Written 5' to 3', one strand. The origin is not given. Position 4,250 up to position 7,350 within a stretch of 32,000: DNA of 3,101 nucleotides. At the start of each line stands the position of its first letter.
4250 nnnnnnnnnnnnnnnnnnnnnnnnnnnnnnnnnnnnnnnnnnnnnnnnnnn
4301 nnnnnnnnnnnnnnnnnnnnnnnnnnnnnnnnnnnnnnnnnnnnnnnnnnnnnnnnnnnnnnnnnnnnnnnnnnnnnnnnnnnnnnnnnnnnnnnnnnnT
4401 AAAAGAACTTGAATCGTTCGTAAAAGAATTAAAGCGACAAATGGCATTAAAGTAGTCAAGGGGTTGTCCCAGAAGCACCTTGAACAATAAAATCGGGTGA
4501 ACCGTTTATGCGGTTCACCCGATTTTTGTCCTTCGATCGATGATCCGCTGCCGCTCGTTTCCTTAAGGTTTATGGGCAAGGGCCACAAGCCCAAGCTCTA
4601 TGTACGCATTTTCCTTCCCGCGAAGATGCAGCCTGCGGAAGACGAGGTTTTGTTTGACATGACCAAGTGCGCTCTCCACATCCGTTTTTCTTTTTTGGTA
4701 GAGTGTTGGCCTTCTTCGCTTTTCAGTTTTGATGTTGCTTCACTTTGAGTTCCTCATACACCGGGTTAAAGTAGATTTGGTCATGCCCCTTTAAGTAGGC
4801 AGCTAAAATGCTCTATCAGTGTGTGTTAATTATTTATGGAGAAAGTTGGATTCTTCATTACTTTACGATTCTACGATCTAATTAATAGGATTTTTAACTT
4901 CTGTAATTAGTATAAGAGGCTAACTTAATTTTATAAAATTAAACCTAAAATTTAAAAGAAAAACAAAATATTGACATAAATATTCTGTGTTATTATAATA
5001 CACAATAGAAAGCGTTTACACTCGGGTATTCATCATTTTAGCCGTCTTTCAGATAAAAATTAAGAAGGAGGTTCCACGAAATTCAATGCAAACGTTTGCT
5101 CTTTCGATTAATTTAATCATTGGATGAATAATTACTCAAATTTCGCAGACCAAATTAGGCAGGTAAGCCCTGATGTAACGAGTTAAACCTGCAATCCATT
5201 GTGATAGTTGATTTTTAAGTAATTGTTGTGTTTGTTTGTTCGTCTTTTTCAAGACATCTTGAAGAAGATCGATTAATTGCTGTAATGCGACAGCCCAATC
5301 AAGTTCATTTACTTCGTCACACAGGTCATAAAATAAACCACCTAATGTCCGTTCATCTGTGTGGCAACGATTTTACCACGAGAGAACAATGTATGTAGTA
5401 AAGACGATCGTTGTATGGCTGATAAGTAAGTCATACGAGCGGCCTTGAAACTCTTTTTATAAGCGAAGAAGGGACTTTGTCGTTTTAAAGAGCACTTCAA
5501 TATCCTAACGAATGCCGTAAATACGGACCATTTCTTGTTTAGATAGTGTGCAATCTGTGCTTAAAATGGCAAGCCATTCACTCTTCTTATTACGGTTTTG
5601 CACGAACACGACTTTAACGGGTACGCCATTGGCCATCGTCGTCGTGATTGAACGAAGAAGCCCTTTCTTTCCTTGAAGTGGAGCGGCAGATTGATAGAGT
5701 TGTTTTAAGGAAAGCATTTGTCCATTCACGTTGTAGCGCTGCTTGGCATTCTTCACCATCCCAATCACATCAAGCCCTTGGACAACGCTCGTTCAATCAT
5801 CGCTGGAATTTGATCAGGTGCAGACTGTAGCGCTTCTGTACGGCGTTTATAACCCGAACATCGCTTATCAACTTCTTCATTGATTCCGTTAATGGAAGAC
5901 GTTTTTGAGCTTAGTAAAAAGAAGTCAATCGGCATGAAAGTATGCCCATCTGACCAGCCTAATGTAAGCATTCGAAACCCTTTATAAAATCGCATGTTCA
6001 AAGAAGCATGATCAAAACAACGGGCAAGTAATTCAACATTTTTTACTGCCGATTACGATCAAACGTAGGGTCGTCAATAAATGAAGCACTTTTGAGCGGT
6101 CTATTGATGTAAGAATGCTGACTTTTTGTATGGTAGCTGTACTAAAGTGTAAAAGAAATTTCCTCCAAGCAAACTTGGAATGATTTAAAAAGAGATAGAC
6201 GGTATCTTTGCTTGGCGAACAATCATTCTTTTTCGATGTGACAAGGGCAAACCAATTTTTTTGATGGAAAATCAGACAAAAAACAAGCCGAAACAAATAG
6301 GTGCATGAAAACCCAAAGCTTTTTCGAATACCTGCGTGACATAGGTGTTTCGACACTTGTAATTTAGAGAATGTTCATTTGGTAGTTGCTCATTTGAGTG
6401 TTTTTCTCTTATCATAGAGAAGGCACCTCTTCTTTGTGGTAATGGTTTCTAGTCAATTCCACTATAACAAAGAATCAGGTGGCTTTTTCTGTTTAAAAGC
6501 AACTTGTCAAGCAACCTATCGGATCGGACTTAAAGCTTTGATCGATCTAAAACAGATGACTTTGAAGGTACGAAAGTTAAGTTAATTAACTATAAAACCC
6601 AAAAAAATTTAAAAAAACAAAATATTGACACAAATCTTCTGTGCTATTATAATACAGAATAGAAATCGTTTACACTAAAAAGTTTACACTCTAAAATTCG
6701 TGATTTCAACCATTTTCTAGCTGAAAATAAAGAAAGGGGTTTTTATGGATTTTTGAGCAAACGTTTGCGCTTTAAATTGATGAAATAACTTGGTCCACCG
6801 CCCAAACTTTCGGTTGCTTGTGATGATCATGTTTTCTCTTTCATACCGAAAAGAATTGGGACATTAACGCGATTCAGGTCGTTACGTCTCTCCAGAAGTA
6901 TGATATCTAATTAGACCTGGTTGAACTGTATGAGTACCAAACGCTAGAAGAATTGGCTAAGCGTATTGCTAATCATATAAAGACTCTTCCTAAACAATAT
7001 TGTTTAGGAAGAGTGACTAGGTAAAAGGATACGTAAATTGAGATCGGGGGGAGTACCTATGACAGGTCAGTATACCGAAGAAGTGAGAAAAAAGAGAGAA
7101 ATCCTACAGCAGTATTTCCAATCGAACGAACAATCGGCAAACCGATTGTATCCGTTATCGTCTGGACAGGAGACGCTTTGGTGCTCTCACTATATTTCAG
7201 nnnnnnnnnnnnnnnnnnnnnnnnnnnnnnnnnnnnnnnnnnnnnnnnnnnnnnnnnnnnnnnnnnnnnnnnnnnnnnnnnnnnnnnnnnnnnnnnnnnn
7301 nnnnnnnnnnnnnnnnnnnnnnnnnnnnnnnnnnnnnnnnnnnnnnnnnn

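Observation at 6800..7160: Carrier-domain relic upstream of the 'first' C domain suggests the assembly line was truncated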

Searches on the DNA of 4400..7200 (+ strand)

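Call 38: search_rna_families(source=window, start=4400, end=7200, threshold=evalue, max_evalue=1)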
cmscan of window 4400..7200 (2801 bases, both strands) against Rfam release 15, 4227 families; matches with E-value up to 1: 3.
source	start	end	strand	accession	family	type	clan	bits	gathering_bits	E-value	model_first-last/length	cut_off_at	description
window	4493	4546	-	RF01676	P31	Gene; sRNA;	-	24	40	0.16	1-82/82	no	Pseudomonas sRNA P31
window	4491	4520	+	RF00018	CsrB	Gene; sRNA;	CL00106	20.2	71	0.0069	317-346/356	no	CsrB/RsmB RNA family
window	4495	4524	-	RF00018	CsrB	Gene; sRNA;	CL00106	19.9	71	0.0085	317-346/356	no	CsrB/RsmB RNA family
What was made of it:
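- Tried and rejected: Rfam gave nothing meaningful on 4400-7200; the hits are only terminator-hairpin noise at 4491-4546 (call 38).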

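Call 49: search_dna_similar(query=window:5100-6600:+, collection=plasmids, mode=distant, max_rows=10)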
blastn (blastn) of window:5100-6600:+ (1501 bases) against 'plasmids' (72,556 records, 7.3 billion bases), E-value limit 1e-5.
Records with a match: 22; places in all: 23; records where one place covers at least 80% of the query: 0.
Best place of each record, by identity: 90-95% 1; 60-80% 21.
By first word of the organism name: Enterococcus 11; Bacillus 6; Alicyclobacillus 3; Geobacillus 2.
By predicted mobility (MOB-suite, as given by PLSDB): conjugative 11; non-mobilizable 10; mobilizable 1.
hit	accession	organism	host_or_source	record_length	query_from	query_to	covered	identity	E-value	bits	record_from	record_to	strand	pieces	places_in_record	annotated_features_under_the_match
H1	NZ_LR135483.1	Enterococcus faecium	-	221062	167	678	34%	66.3%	2e-25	126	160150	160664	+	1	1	none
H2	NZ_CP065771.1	Enterococcus faecium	Homo sapiens,Digestive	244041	167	678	34%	66.3%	2e-25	126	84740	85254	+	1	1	none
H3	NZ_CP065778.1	Enterococcus faecium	Homo sapiens,Rectal swab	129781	167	678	34%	66.3%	2e-25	126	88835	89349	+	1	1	none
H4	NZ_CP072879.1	Enterococcus faecium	stream/river surface water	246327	167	678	34%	66.3%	2e-25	126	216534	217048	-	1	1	none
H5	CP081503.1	Enterococcus faecium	mixed culture,swine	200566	167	678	34%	66.3%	2e-25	126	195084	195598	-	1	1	none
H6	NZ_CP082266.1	Enterococcus lactis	mixed culture,swine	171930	167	678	34%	66.3%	2e-25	126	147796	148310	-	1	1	none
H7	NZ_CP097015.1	Enterococcus faecium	whole organism,pet food (BARF)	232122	167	678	34%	66.3%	2e-25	126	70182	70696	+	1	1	none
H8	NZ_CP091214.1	Enterococcus faecium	Homo sapiens,whole organism,fecal sample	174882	167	678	34%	66.3%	2e-25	126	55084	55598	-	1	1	none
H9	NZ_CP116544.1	Enterococcus faecium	Bos taurus,whole organism,fecal sample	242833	167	678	34%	66.3%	2e-25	126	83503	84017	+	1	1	none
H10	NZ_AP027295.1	Enterococcus faecium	Bacteria,excrement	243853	167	678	34%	66.3%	2e-25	126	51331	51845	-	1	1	none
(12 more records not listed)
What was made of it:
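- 5132..6560 (-): IS4-family insertion sequence whose transposase is broken by frameshifts and stops (a pseudogene). Related DNA occurs on Firmicute plasmids (call 49).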

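Call 52: search_dna_similar(query=window:6565-6870:+, collection=plasmids, mode=distant, max_rows=10, max_evalue=0.01)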
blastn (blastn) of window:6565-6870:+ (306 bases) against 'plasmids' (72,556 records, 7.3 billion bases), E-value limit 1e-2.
No match.

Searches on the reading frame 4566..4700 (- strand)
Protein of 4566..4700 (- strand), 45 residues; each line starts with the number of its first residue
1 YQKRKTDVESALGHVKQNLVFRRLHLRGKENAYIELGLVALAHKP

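Call 67: search_protein_families(library=ncbifam, proteins=[window:4566-4700:-], max_evalue=0.01)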
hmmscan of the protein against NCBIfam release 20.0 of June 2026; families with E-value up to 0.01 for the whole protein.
seq(45 aa): 1 family
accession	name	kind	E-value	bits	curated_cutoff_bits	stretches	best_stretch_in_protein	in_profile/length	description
NF033551.1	transpos_IS1182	equivalog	7.5e-11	41.6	270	1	1-43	438-480/488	IS1182 family transposase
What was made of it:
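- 4530..4700 (-): 3' fragment of an IS1182-family transposase gene, a second IS remnant at the cluster's left border. NCBIfam NF033551 positions 438-480 of 488, E=7.5e-11 (call 67).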

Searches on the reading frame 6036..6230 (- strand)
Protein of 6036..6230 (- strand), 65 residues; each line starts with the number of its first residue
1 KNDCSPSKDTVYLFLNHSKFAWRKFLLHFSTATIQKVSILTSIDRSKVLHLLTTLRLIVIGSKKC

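Call 67: search_protein_families(library=ncbifam, proteins=[window:6036-6230:-], max_evalue=0.01)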
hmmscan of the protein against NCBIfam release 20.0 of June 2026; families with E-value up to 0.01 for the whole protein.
seq(65 aa): 1 family
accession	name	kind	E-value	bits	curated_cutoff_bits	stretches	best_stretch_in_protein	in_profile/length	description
NF049925.1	transpos_IS4_4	equivalog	1.1e-09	37.5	250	1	3-49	58-105/449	IS4 family transposase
